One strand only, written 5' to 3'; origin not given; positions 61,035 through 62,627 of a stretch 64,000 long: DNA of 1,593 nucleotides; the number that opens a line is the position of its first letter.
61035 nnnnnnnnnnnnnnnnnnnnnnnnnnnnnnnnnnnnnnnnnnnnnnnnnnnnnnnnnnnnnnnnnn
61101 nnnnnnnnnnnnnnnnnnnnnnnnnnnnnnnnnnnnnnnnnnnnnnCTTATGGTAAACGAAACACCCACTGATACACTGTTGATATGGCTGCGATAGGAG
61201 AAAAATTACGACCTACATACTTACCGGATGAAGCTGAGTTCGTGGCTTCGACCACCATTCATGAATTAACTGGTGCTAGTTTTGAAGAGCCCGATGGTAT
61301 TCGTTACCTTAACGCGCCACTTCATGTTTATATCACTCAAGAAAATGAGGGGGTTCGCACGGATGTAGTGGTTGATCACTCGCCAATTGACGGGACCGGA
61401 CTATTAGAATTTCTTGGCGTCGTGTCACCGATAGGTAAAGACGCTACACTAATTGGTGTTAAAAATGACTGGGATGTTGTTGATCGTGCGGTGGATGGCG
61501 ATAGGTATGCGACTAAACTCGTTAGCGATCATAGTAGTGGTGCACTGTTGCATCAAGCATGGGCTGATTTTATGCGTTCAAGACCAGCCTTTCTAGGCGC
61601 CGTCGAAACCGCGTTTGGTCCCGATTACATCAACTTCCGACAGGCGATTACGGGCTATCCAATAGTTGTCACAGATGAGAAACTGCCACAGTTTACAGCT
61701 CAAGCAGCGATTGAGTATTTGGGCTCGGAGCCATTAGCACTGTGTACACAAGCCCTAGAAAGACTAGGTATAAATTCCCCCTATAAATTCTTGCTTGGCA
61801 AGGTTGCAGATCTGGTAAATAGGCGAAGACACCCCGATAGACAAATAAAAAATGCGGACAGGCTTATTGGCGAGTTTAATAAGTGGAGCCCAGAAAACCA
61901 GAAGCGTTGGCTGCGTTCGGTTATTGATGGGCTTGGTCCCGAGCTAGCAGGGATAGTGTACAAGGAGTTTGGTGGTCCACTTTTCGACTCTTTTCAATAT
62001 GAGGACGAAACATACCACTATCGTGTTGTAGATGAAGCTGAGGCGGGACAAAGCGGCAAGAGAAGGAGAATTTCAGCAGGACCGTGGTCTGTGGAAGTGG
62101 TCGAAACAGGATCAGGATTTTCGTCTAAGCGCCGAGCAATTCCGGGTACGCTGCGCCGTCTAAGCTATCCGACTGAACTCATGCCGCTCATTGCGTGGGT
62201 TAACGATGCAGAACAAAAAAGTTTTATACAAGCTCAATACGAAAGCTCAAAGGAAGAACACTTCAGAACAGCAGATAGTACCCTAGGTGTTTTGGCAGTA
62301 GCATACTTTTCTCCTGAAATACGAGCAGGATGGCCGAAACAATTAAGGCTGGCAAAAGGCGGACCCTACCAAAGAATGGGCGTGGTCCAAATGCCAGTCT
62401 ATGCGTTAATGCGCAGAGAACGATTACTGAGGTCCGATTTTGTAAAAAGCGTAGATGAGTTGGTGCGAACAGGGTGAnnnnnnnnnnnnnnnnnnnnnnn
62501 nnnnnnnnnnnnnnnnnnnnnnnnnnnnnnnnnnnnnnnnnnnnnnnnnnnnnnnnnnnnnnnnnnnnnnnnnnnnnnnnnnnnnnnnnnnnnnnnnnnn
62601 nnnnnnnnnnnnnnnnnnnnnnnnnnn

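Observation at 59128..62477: Orphan four-gene operon: two large unknown proteins bracketing two mini zinc-ribbon proteins, coupled to a NadD-like gene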

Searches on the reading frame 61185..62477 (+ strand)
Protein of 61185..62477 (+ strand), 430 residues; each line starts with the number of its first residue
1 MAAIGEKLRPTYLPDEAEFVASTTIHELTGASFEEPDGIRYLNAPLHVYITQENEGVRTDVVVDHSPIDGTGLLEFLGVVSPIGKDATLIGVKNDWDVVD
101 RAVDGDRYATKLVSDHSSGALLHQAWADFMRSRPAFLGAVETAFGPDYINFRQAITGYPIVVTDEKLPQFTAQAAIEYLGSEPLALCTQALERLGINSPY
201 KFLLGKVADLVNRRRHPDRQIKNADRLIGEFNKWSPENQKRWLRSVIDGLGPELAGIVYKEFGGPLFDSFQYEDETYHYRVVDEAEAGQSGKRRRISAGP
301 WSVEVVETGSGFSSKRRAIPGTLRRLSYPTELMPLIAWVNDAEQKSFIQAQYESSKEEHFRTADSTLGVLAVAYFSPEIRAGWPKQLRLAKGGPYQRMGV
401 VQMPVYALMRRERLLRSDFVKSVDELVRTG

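Call 3: search_protein_families(library=pfam, proteins=[window:61185-62477:+], max_evalue=1)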
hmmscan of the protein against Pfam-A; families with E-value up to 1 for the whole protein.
window:61185-62477:+ (430 aa): 0 families

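Call 4: search_protein_families(library=padloc, proteins=[window:61185-62477:+], max_evalue=1)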
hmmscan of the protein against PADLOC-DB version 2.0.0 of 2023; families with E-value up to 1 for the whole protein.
window:61185-62477:+ (430 aa): 0 families

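Call 5: search_protein_families(library=ncbifam, proteins=[window:61185-62477:+], max_evalue=1)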
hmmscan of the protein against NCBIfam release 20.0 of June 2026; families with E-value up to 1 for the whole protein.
window:61185-62477:+ (430 aa): 0 families

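Call 6: search_protein_families(library=phrogs, proteins=[window:61185-62477:+], max_evalue=1)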
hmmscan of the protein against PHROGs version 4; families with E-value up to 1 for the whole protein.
window:61185-62477:+ (430 aa): 0 families

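Call 8: find_homologous_proteins(query=window:61185-62477:+, max_evalue=0.001)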
Query window:61185-62477:+ (430 aa): 1 proteins with E <= 0.001 among 8000 candidates.
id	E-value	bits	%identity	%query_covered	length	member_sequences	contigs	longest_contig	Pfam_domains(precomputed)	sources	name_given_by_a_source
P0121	1.4e-289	978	100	100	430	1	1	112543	-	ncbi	-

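Call 17: find_encoding_contigs(protein=P0121, flank=10000, max_places=3)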
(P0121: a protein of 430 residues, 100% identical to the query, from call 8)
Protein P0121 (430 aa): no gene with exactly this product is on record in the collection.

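Call 19: search_solved_structures(query=window:61185-62477:+, max_evalue=10)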
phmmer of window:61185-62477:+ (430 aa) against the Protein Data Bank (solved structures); distinct sequences matched with E-value up to 10: 6.
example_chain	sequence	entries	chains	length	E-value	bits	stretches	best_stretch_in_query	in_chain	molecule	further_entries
6een_B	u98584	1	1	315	0.3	13.3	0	45-107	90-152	Designer Pentatricopeptide Protein dPPR10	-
4hf0_A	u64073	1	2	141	0.85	11.8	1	83-139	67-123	HTH-type transcriptional regulator IscR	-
6zoc_A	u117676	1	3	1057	0.9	11.7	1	5-75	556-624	Multidrug efflux pump subunit AcrB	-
4chu_A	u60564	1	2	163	0.97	11.6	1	83-140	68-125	HTH-TYPE TRANSCRIPTIONAL REGULATOR ISCR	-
4hf2_A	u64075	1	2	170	0.99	11.6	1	83-140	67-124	HTH-type transcriptional regulator IscR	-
4hf1_A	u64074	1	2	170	1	11.5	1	83-140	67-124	HTH-type transcriptional regulator IscR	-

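Call 29: search_protein_representatives(protein=window:61185-62477:+)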
Query: 430 residues. Proteins with E-value up to 0.001 (for the whole library): 132; up to 1e-10: 64; up to 1e-30: 18. The best 132 are listed.
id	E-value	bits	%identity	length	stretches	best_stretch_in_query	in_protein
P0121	4.6e-290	978.1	100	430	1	1-430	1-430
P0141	1.4e-52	195.6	34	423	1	12-427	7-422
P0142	1.7e-50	188.8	32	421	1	10-424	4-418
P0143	5.5e-50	187.1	31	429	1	13-427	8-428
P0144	4.1e-46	174.3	34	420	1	27-426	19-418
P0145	5.3e-46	174.0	34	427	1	9-426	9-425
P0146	1.9e-45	172.1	32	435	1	12-428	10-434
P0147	9.9e-45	169.8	31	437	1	12-425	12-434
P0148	7.2e-43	163.6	31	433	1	32-426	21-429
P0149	1.2e-42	163.0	33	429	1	13-426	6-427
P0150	1.2e-39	153.1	30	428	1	13-424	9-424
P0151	7.9e-39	150.3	31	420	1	29-424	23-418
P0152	1.6e-36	142.7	30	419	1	42-428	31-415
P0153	2.2e-35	139.0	29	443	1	12-426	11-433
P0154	3.9e-35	138.2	31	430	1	12-423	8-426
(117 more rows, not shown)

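Call 32: find_homologous_proteins(query=A4, max_evalue=0.001)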
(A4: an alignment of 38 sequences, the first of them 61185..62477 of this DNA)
Query A4 (38 sequences) (430 aa, profile of the alignment): 2 proteins with E <= 0.001 among 8000 candidates.
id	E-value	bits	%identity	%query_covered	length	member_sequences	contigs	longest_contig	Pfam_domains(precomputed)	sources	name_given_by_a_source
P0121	1.8e-113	398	100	100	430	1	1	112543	-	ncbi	-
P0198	2.8e-68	250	24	96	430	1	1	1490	-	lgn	-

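Call 36: find_related_loci(query=A5, collection=genome_contigs, flank=8000)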
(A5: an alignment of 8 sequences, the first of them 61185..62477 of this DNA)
Query A5 (430 aa) in genome_contigs; peptide patterns used: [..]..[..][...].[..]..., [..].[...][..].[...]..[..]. (x = any residue, [..] = any of these).
39 stretches matched a pattern; 4 encode a relative of the query (tblastn E <= 1e-3); 4 distinct loci.
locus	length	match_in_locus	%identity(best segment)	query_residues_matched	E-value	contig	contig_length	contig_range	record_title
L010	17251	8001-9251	30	10-426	8e-55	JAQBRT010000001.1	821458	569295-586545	MAG: Candidatus Saccharibacteria bacterium isolate RYN_408 scaffold_1405176, whole genome shotgun sequence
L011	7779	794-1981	32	30-422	6e-49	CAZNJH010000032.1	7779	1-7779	MAG TPA_asm: uncultured Candidatus Saccharibacteria bacterium isolate SRP296810_co1_348 genome assembly, contig: NODE_12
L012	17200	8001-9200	24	28-428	4e-17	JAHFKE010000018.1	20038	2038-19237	MAG: Candidatus Levyibacteriota bacterium isolate nzgw402 NODE_1628_length_20039_cov_3.807762, whole genome shotgun sequ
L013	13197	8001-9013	29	28-428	2e-9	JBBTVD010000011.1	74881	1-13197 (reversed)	MAG: Patescibacteria group bacterium isolate H14-bin010_1 H14_bin010_1_000000000011, whole genome shotgun sequence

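Call 42: search_protein_families(library=pfam, proteins=[L010:2856-4943:+, L010:4947-5729:+, L010:5726-6256:+, L010:6740-7228:+, L010:7360-7995:+, L010:9317-9682:+, L010:9757-11052:+, L010:11053-11526:+, L010:11471-12856:+, L010:13121-13714:+], max_evalue=0.01)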
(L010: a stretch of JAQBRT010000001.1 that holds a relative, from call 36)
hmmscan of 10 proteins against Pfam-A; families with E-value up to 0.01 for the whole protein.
L010:2856-4943:+ (695 aa): 13 families
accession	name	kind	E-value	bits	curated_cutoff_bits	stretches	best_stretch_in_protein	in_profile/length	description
PF17191.10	RecG_wedge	-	1.7e-22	80.1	23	1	27-184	5-161/162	RecG wedge domain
PF00270.35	DEAD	-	1.8e-22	80.3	26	1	275-437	2-163/167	DEAD/DEAH box helicase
PF00271.37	Helicase_C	-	3.9e-18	66.1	23.5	1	479-590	7-108/110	Helicase conserved C-terminal domain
PF19833.4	RecG_dom3_C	-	5.7e-12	46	26.8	1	618-676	2-62/87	ATP-dependent DNA helicase RecG, domain 3, C-terminal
PF04851.21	ResIII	-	4.1e-11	43.5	22.5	1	272-433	3-162/164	Type III restriction enzyme, res subunit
PF13604.12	AAA_30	-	3.3e-07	30.7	27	1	293-422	18-114/191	AAA domain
PF22590.2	Cas3-like_C_2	-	2.8e-05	24.8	27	1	504-591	13-104/106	CRISPR-associated nuclease/helicase Cas3, C-terminal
PF00176.29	SNF2-rel_dom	-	0.00027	20.6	24.9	1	292-438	16-168/290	SNF2-related domain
PF18766.7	SWI2_SNF2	-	0.00029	21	26.7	1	303-436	28-158/221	SWI2/SNF2 ATPase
PF07517.20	SecA_DEAD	-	0.00069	19.4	24.6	1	296-368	93-163/290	SecA DEAD-like domain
PF13245.12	AAA_19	-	0.0018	18.9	25.1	1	295-418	13-112/134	AAA domain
PF13401.12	AAA_22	-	0.002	18.9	27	1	297-415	9-103/130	AAA domain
PF01336.31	tRNA_anti-codon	-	0.003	17.9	27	1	89-148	12-74/75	OB-fold nucleic acid binding domain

L010:4947-5729:+ (260 aa): 0 families

L010:5726-6256:+ (176 aa): 9 families
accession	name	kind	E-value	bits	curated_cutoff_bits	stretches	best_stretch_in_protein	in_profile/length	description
PF03602.21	Cons_hypoth95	-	1.7e-38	132.6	24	1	1-173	1-182/182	Conserved hypothetical protein 95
PF13649.12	Methyltransf_25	-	1.4e-06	29.3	27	1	44-115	1-70/97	Methyltransferase domain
PF13847.12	Methyltransf_31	-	1.4e-05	25.3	27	1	41-145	4-112/145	Methyltransferase domain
PF06325.19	PrmA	-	3.7e-05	23.8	22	1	41-114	162-231/296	Ribosomal protein L11 methyltransferase (PrmA)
PF05175.20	MTS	-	0.00024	21.2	23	1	31-121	22-110/170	Methyltransferase small domain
PF01170.24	UPF0020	-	0.00036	20.7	22.3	1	23-119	11-131/197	RMKL-like, methyltransferase domain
PF02475.24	TRM5-TYW2_MTfase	-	0.00069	20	28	1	43-142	39-135/164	TRM5/TYW2 methyltransferase domain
PF02005.22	TRM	-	0.00073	19.3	27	1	42-117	51-128/376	N2,N2-dimethylguanosine tRNA methyltransferase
PF09445.16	Methyltransf_15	-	0.0076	16.3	22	0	44-118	4-80/165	RNA cap guanine-N2 methyltransferase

L010:6740-7228:+ (162 aa): 0 families

L010:7360-7995:+ (211 aa): 0 families

L010:9317-9682:+ (121 aa): 0 families

L010:9757-11052:+ (431 aa): 3 families
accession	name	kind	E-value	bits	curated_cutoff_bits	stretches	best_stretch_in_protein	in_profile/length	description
PF13393.11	tRNA-synt_His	-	1.5e-46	159.5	25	1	10-319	1-302/308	Histidyl-tRNA synthetase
PF03129.25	HGTP_anticodon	-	7.2e-19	68.2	21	1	343-430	1-92/94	Anticodon binding domain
PF01409.25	tRNA-synt_2d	-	0.0024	17.9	19.8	1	20-128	17-130/246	tRNA synthetases class II core domain (F)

L010:11053-11526:+ (157 aa): 0 families

L010:11471-12856:+ (461 aa): 3 families
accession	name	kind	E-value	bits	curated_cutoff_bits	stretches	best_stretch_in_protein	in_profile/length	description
PF05697.18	Trigger_N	-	3.8e-29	102.3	22.2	1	35-179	1-144/144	Bacterial trigger factor protein (TF)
PF05698.19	Trigger_C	-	5.8e-26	91.9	22.7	1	298-454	1-159/162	Bacterial trigger factor protein (TF) C-terminus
PF00254.34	FKBP_C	-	4e-14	53.1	21.1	1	191-273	3-92/94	FKBP-type peptidyl-prolyl cis-trans isomerase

L010:13121-13714:+ (197 aa): 1 family
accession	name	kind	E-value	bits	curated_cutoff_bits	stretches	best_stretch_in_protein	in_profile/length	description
PF00574.28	CLP_protease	-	1.1e-75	253.9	20.2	1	14-192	2-180/182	Clp protease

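Call 43: search_protein_families(library=pfam, proteins=[L012:4697-6532:-, L012:6588-7325:+, L012:7532-7894:+, L012:9393-12773:+, L012:12779-16597:+, L011:2228-4030:+, L011:4256-4570:+, L011:5168-6796:+, L011:7093-7713:-, L011:448-714:+], max_evalue=0.01)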
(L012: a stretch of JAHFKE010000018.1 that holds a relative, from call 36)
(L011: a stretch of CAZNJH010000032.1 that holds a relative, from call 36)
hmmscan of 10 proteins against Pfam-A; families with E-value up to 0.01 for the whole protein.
L012:4697-6532:- (611 aa): 2 families
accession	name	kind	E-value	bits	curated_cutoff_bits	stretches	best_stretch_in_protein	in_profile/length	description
PF01411.24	tRNA-synt_2c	-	1.3e-97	328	30.3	1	6-462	2-443/552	tRNA synthetases class II (A)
PF07973.19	tRNA_SAD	-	7.1e-13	48.7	24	1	558-607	3-44/44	Threonyl and Alanyl tRNA synthetase second additional domain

L012:6588-7325:+ (245 aa): 0 families

L012:7532-7894:+ (120 aa): 4 families
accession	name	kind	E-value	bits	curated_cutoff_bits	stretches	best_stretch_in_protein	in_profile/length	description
PF12643.12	MazG-like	-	2.3e-18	66.6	27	1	36-119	1-84/85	MazG-like family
PF03819.22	MazG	-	0.00013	22.6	22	1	40-99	12-64/74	MazG nucleotide pyrophosphohydrolase domain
PF08761.16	dUTPase_2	-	0.0013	19.4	22.9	1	27-99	24-96/162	dUTPase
PF01503.22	PRA-PH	-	0.0055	17.5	21.3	1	62-96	47-81/86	Phosphoribosyl-ATP pyrophosphohydrolase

L012:9393-12773:+ (1126 aa): 6 families
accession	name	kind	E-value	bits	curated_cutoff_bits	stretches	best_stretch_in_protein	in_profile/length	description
PF00562.33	RNA_pol_Rpb2_6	-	3e-115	385.8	23.4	1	605-988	4-373/373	RNA polymerase Rpb2, domain 6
PF04561.19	RNA_pol_Rpb2_2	-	5.8e-25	88.5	21.7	1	141-333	1-190/190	RNA polymerase Rpb2, domain 2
PF04560.25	RNA_pol_Rpb2_7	-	2.1e-23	83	32.1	1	990-1061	1-82/87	RNA polymerase Rpb2, domain 7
PF04565.21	RNA_pol_Rpb2_3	-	1.6e-21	76.7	21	1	395-462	2-68/68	RNA polymerase Rpb2, domain 3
PF10385.14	RNA_pol_Rpb2_45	-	3.1e-17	62.8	28.2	1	472-541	1-66/66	RNA polymerase beta subunit external 1 domain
PF04563.20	RNA_pol_Rpb2_1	-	6.5e-13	49.1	28.2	1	69-379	57-201/203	RNA polymerase beta subunit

L012:12779-16597:+ (1272 aa): 5 families
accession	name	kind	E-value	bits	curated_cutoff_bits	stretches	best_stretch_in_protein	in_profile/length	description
PF04997.17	RNA_pol_Rpb1_1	-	9.3e-72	242.4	39.7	1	16-432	3-312/312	RNA polymerase Rpb1, domain 1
PF04998.22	RNA_pol_Rpb1_5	-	5.2e-52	177.4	28.5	1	834-1167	1-260/267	RNA polymerase Rpb1, domain 5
PF00623.25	RNA_pol_Rpb1_2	-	6.9e-39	134.2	25.3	1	434-575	1-165/166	RNA polymerase Rpb1, domain 2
PF04983.23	RNA_pol_Rpb1_3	-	2.8e-18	66.8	28.9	1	579-725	1-161/162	RNA polymerase Rpb1, domain 3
PF05000.22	RNA_pol_Rpb1_4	-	0.0035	17.7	24.8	0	762-831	24-106/107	RNA polymerase Rpb1, domain 4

L011:2228-4030:+ (600 aa): 5 families
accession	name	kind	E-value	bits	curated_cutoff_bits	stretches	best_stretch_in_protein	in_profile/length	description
PF00005.33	ABC_tran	-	2.9e-33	115.8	25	1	369-517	2-137/137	ABC transporter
PF00664.28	ABC_membrane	-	4.6e-18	66.3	28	1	45-296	14-268/274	ABC transporter transmembrane region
PF02463.25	SMC_N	-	1.9e-08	34.4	40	1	317-559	135-211/220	RecF/RecN/SMC N terminal domain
PF00004.35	AAA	-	0.0033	18.3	21.2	0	383-540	3-97/131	ATPase family associated with various cellular activities (AAA)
PF13401.12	AAA_22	-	0.0042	17.8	27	0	383-538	10-113/130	AAA domain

L011:4256-4570:+ (104 aa): 0 families

L011:5168-6796:+ (542 aa): 1 family
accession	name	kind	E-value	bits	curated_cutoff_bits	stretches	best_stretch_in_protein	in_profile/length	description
PF03109.22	ABC1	-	4.5e-38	131.2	22.9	1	91-314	13-221/244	ABC1 atypical kinase-like domain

L011:7093-7713:- (206 aa): 1 family
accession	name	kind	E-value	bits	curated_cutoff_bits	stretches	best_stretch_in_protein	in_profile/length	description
PF11611.13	DUF4352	-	8.9e-06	26.4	25.9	1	82-192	12-120/122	Domain of unknown function (DUF4352)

L011:448-714:+ (88 aa): 0 families

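Call 55: find_related_loci(query=A5, collection=viral_contigs, flank=6000)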
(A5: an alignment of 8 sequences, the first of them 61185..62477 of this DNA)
Query A5 (430 aa) in viral_contigs; peptide patterns used: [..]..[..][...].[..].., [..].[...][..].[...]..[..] (x = any residue, [..] = any of these).
67 stretches matched a pattern, but none encodes a relative of the query by tblastn (E <= 1e-3).

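Call 57: predict_structure(alignment_id=A4)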
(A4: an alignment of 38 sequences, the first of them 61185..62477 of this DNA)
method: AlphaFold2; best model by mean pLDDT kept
length: 430 residues; sequences in the alignment: 38
mean_pLDDT: 89.7   pTM: 0.84
mean pLDDT of the five models: 89.7, 89.0, 87.7, 87.2, 85.6
residues with pLDDT >= 90: 263; 70-90: 142; 50-70: 21; < 50: 4
segments of 3 or more residues with pLDDT < 50: 154-157
pLDDT, mean of each block of 10 residues (from residue 1): 69 95 96 94 97 97 96 98 95 96 96 88 93 97 80 53 83 81 82 90 95 95 95 90 88 83 86 88 69 85 86 81 90 98 96 88 98 98 92 90 97 98 96
secondary structure, 60 per line:
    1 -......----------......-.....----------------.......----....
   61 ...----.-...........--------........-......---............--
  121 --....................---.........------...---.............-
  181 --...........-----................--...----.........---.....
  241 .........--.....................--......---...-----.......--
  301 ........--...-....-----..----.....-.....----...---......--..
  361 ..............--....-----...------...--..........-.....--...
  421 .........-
elements in order: H2-7 E18-23 H25-29 E46-52 E57-63 H70-80 H89-96 H98-103 H107-118 H123-142 H146-154 E161-163 H167-179 H183-193 H199-214 H224-232 H236-249 H252-266 E267-272 E275-280 E292-298 E301-308 E315-318 E330-334 E336-340 E345-347 E351-356 E359-364 H365-374 H377-380 E386-388 E395-397 H400-409 H411-415 H418-429

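Call 70: search_protein_families(library=pfam, alignment_id=A4, max_evalue=0.1)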
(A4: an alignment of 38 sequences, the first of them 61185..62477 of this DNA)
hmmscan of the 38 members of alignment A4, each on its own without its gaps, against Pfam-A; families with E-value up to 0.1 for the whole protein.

A. member 1, window:61185-62477:+ (430 aa): 0 families

B. families by the number of members that match (of 38 scanned): 9 families
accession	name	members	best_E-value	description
PF01680.23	SOR_SNZ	1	0.0012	SOR/SNZ family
PF16817.10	DUF5073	1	0.0057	Domain of unknown function (DUF5073)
PF02638.21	GHL10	1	0.0069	Glycosyl hydrolase-like 10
PF20612.3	SHOCT_2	1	0.012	SHOCT domain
PF24611.2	Spectrin_Anc-1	1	0.014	Nuclear anchorage protein 1, spectrin-like repeat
PF09179.16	TilS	1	0.02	TilS substrate binding domain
PF19042.5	CBP110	1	0.021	Nuclear cap binding complex subunit CBP110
PF23234.1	WH4_Lhr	1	0.027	Large helicase-related protein, winged-helix domain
PF07704.17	PSK_trans_fac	1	0.088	Rv0623-like transcription factor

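Call 73: find_encoding_contigs(protein=P0141, flank=6000, max_places=2)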
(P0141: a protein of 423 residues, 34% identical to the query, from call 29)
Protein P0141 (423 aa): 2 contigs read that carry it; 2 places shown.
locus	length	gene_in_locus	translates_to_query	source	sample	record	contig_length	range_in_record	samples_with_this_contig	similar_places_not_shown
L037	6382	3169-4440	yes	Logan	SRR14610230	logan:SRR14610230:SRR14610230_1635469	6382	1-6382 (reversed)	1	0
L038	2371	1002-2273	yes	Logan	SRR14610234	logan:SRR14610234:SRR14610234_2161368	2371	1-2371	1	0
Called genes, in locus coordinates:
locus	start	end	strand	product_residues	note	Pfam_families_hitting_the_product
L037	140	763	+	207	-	PF00702:Hydrolase, PF13419:HAD_2, PF13242:Hydrolase_like (weak)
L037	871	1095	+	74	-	-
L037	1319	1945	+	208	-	-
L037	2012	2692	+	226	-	-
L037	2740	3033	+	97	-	-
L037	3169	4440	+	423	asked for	-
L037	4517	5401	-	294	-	PF00892:EamA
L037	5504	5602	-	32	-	-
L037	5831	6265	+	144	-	-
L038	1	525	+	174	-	?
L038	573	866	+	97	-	-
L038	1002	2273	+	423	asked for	-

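Call 74: find_encoding_contigs(protein=P0145, flank=6000, max_places=2)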
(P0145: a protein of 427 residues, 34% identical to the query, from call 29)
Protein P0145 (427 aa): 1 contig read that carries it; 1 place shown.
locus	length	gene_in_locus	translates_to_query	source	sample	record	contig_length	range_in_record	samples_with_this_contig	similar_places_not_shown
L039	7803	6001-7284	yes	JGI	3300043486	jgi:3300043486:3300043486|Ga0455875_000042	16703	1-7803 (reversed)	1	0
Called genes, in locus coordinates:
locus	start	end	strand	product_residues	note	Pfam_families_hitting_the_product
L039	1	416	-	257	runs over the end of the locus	PF03372:Exo_endo_phos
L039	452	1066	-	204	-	PF04203:Sortase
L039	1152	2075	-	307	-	PF11999:Ice_binding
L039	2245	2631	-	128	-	-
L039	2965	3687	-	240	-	-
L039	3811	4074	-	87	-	PF06769:YoeB_toxin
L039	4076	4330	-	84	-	PF02604:PhdYeFM_antitox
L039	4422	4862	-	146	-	PF05014:Nuc_deoxyrib_tr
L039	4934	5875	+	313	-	PF12760:Zn_ribbon_IS1595, PF12762:DDE_Tnp_IS1595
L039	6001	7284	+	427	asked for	-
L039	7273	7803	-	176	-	?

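Call 77: search_solved_structures(query=A4, max_evalue=10)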
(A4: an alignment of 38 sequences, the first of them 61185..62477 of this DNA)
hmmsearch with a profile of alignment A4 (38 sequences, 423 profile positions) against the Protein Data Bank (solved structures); distinct sequences matched with E-value up to 10: 5.
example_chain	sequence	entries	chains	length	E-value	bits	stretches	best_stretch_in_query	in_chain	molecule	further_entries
9ojm_L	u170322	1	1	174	0.17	14.6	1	191-276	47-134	Small ribosomal subunit protein uS15m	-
6nu2_AL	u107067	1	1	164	0.17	14.6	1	191-274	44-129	28S ribosomal protein S15, mitochondrial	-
6z79_A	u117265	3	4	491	0.34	13.6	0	212-311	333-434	Variant surface glycoprotein Sur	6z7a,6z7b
6z7c_A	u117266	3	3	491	0.59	12.8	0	212-311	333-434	Variant surface glycoprotein Sur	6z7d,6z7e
3j9m_AL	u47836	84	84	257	1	12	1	191-278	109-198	uS15m | 28S ribosomal protein S15, mitochondrial | Small ribosomal subunit protein uS15m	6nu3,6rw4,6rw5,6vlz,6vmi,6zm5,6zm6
